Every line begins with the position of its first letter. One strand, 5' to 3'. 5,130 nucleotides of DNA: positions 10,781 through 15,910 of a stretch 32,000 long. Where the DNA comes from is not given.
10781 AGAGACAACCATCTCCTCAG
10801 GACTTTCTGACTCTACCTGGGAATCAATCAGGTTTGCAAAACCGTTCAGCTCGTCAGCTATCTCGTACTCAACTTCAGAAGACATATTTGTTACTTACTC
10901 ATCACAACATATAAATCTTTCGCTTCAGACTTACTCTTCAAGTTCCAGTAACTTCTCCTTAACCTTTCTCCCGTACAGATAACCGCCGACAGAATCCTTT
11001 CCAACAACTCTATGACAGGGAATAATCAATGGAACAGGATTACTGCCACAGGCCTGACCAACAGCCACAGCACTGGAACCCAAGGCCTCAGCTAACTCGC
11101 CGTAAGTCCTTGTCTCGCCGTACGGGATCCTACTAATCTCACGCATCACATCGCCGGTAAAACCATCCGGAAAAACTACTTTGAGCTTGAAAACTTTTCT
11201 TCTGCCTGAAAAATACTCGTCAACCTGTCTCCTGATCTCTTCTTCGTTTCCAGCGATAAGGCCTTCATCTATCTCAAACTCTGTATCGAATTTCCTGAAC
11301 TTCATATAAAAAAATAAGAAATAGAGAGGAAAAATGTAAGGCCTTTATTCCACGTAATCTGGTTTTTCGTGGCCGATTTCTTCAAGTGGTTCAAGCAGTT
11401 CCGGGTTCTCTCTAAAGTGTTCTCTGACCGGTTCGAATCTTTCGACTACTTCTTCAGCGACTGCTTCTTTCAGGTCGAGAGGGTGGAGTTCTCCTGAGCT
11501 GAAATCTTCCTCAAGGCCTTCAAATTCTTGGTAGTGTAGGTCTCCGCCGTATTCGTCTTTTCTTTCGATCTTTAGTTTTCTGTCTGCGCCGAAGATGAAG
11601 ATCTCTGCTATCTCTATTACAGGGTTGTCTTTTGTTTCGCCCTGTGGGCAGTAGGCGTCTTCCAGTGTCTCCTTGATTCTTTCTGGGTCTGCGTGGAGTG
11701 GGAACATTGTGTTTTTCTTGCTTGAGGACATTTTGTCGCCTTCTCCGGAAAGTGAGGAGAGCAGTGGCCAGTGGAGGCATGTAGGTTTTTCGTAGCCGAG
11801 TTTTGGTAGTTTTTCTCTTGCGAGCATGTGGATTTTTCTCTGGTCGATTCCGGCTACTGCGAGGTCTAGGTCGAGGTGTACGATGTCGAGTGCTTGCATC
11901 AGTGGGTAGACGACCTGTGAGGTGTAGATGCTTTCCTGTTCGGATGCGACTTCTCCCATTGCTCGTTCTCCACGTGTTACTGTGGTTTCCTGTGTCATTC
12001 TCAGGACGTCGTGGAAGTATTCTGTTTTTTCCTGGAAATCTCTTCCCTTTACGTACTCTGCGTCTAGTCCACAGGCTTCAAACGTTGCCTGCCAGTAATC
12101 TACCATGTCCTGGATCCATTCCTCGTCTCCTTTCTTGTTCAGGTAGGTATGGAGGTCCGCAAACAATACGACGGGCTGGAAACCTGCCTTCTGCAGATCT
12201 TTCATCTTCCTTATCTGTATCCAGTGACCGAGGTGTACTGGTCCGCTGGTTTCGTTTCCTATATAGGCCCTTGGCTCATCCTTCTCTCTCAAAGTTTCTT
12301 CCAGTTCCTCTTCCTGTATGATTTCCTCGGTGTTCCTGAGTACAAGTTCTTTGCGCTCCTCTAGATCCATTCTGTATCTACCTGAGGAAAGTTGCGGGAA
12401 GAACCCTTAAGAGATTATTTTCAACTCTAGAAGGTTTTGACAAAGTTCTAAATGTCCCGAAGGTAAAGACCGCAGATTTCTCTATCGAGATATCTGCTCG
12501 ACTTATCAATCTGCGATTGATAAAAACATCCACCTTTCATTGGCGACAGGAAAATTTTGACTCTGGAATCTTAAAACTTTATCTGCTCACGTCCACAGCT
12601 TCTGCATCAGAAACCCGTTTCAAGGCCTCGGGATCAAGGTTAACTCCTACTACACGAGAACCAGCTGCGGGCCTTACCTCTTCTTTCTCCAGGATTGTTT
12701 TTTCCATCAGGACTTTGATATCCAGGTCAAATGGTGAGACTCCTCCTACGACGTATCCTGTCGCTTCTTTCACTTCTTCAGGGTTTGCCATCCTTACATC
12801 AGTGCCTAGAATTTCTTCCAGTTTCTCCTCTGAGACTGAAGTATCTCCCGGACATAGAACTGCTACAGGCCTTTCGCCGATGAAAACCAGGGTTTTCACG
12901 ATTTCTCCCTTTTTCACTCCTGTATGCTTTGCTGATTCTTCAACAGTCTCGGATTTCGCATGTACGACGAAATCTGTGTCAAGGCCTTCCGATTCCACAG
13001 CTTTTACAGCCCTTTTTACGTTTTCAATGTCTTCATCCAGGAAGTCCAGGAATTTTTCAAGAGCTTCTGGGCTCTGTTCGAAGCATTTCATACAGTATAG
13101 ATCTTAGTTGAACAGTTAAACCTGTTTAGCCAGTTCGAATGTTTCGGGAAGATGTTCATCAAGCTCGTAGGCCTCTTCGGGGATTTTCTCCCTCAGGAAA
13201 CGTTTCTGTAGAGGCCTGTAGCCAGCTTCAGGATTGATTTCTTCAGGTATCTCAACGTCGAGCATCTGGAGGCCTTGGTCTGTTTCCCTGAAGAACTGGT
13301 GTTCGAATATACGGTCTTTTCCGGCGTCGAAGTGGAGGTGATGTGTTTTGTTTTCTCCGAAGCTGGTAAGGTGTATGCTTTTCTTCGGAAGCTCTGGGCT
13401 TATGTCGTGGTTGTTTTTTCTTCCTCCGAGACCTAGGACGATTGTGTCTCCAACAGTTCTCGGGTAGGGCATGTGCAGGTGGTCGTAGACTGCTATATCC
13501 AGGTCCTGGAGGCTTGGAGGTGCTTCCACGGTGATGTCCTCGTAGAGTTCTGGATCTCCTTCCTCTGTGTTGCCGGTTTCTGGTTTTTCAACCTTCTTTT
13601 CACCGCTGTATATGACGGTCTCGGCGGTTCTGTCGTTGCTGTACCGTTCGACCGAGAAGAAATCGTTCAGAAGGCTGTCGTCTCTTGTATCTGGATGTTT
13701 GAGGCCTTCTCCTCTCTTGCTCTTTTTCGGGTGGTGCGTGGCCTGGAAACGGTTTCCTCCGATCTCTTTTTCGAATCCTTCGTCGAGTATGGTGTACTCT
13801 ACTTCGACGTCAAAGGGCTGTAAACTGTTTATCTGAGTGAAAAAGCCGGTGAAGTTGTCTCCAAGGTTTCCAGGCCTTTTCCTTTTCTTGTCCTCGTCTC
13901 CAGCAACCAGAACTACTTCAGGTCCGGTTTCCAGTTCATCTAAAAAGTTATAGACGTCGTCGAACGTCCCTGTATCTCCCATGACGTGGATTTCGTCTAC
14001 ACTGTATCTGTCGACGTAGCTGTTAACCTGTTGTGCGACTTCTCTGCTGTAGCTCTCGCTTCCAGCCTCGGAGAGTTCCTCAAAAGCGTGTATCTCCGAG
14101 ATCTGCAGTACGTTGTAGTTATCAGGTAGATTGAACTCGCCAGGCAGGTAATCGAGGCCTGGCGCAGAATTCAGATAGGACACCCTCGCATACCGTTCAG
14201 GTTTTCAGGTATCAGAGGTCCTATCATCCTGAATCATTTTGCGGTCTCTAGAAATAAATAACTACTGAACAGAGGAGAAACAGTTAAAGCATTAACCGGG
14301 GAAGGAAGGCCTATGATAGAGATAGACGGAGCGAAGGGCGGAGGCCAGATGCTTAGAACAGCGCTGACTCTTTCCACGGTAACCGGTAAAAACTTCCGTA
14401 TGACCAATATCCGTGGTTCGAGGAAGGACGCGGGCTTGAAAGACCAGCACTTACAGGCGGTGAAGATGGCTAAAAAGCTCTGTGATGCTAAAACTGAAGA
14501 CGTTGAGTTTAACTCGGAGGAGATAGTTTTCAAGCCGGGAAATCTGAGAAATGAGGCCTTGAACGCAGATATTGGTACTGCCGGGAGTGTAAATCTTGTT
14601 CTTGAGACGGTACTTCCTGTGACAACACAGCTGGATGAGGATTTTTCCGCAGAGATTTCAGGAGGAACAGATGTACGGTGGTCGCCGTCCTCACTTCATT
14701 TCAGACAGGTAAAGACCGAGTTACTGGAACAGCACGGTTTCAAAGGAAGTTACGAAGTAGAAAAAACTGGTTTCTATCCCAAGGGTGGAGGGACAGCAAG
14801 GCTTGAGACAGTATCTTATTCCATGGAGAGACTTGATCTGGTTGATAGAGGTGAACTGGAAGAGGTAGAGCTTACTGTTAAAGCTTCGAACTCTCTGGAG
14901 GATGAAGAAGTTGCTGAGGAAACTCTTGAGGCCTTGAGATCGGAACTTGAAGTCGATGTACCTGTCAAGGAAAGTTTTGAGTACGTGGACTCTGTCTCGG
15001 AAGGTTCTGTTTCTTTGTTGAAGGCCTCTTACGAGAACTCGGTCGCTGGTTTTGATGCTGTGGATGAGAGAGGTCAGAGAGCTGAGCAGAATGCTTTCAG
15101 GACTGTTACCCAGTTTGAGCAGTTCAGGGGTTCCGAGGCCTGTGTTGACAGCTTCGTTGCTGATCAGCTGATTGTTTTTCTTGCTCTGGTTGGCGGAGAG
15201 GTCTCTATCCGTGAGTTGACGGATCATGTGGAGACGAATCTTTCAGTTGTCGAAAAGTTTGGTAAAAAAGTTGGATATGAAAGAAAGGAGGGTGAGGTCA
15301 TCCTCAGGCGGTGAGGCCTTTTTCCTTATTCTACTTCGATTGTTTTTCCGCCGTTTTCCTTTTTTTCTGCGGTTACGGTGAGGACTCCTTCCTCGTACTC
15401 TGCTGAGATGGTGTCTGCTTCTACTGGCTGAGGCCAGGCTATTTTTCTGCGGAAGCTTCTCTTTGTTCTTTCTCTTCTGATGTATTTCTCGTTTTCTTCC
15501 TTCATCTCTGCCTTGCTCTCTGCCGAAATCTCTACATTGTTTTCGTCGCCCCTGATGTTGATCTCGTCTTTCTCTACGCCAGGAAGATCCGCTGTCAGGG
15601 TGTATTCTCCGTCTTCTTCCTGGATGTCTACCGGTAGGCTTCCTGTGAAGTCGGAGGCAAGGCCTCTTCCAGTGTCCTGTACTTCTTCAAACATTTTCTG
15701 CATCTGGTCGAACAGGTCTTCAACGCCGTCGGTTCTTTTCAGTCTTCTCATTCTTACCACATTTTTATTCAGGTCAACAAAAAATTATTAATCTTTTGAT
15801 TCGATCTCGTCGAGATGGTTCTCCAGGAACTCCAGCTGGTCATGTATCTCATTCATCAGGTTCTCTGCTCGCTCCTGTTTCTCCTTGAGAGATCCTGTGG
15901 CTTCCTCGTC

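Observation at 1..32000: Hyper-abundant palindrome AGGCCT, about one copy per 250 bp in all codon phases and in intergenic DNA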

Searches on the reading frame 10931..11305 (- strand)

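Call 11: search_protein_families(library=pfam, proteins=[window:10931-11305:-], max_evalue=0.01)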
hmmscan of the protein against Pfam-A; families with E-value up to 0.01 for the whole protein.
window:10931-11305:- (124 aa): 1 family
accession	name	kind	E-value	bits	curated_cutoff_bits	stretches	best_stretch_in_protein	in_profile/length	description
PF01035.26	DNA_binding_1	-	6.1e-26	90.5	27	1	49-123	2-79/81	6-O-methylguanine DNA methyltransferase, DNA binding domain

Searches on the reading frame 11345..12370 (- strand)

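Call 5: search_protein_families(library=ncbifam, proteins=[window:11345-12370:-])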
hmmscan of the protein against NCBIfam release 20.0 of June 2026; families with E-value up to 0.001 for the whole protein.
window:11345-12370:- (341 aa): 6 families
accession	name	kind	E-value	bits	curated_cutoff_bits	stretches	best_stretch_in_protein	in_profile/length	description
NF006330.0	PRK08560.1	equivalog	2.4e-123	411.6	220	1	1-330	1-339/342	tyrosine--tRNA ligase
TIGR00234.1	tyrS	equivalog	1e-48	166.5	113.8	1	5-323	6-389/406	tyrosine--tRNA ligase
TIGR00233.1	trpS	equivalog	5e-27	95.1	176.75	1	33-321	3-294/328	tryptophan--tRNA ligase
NF008925.0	PRK12285.1-2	equivalog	4.9e-15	55.3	451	1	26-246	56-283/365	tryptophan--tRNA ligase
NF008927.0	PRK12285.1-4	equivalog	7.1e-14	51.6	478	1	32-241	73-287/385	tryptophan--tRNA ligase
NF008924.0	PRK12285.1-1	equivalog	1.5e-09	37.6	644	1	35-237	76-278/381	tryptophan--tRNA ligase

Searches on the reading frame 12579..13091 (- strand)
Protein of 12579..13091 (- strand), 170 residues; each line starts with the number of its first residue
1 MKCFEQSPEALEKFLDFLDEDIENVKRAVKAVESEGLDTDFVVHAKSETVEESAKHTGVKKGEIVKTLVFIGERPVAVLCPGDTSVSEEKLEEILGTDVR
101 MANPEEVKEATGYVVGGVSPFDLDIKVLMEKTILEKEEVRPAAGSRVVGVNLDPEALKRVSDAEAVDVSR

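Call 10: search_protein_families(library=pfam, proteins=[window:12579-13091:-], max_evalue=0.01)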
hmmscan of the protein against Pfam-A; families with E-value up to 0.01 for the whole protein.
window:12579-13091:- (170 aa): 1 family
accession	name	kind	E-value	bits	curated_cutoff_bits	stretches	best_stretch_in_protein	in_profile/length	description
PF04073.20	tRNA_edit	-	3e-25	89.1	25.5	1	45-159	2-122/123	Aminoacyl-tRNA editing domain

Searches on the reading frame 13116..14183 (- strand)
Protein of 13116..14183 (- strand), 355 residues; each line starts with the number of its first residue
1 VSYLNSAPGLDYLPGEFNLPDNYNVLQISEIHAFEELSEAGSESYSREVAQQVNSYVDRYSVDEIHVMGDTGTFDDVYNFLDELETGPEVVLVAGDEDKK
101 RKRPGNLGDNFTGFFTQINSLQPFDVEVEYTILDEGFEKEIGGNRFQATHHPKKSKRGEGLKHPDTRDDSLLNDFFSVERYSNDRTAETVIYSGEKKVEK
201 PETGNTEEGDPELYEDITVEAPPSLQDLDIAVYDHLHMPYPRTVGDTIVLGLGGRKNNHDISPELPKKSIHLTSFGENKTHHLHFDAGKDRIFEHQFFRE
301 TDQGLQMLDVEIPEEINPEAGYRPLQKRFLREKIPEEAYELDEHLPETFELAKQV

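Call 5: search_protein_families(library=ncbifam, proteins=[window:13116-14183:-])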
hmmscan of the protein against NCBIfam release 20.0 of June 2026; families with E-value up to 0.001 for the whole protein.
window:13116-14183:- (355 aa): 0 families

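Call 11: search_protein_families(library=pfam, proteins=[window:13116-14183:-], max_evalue=0.01)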
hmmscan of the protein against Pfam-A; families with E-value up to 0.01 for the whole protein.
window:13116-14183:- (355 aa): 0 families

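Call 56: search_protein_families(library=pfam, proteins=[window:13116-14183:-], max_evalue=1)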
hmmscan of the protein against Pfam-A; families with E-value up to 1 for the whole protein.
window:13116-14183:- (355 aa): 3 families
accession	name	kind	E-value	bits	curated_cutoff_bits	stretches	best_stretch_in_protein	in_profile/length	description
PF12850.12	Metallophos_2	-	0.012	16.1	27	1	46-118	12-71/154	Calcineurin-like phosphoesterase superfamily domain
PF18844.6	baeRF_family2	-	0.033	14.7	26.9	0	46-78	60-92/149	Bacterial archaeo-eukaryotic release factor family 2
PF09580.15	Spore_YhcN_YlaJ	-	0.17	12.4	26.3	1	46-88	101-141/158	Sporulation lipoprotein YhcN/YlaJ (Spore_YhcN_YlaJ)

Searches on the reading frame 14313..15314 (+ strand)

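Call 5: search_protein_families(library=ncbifam, proteins=[window:14313-15314:+])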
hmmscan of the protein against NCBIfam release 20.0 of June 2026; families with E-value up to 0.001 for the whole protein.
window:14313-15314:+ (333 aa): 4 families
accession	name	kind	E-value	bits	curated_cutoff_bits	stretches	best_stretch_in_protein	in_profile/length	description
NF003246.0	PRK04204.1-2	equivalog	4.3e-100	335.2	352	1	1-329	3-333/342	RNA 3'-terminal phosphate cyclase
TIGR03399.1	RNA_3prim_cycl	equivalog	5.8e-86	288.6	250.05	1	2-319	1-323/326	RNA 3'-terminal phosphate cyclase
NF003247.0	PRK04204.1-3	equivalog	2.7e-49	168.3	333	1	1-317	4-320/338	RNA 3'-terminal phosphate cyclase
TIGR03400.1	18S_RNA_Rcl1p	equivalog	1.3e-17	63.8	227.95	1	10-312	5-317/360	18S rRNA biogenesis protein RCL1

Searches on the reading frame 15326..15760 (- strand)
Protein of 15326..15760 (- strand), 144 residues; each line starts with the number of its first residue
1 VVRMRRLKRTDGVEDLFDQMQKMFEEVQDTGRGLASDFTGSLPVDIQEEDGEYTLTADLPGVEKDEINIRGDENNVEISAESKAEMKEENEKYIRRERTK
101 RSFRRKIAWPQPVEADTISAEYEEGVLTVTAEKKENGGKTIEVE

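Call 11: search_protein_families(library=pfam, proteins=[window:15326-15760:-], max_evalue=0.01)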
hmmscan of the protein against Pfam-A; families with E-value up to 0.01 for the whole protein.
window:15326-15760:- (144 aa): 3 families
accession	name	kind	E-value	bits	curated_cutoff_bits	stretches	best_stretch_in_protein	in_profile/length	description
PF00011.27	HSP20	-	1.6e-23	83.2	20.8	1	45-143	1-101/102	Hsp20/alpha crystallin family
PF17886.7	ArsA_HSP20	-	4.3e-09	36.2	22.5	1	50-130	1-62/63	HSP20-like domain found in ArsA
PF25316.1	TAF2_3rd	-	0.0029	18.4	27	0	28-87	25-72/120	TAF2 Ig-like domain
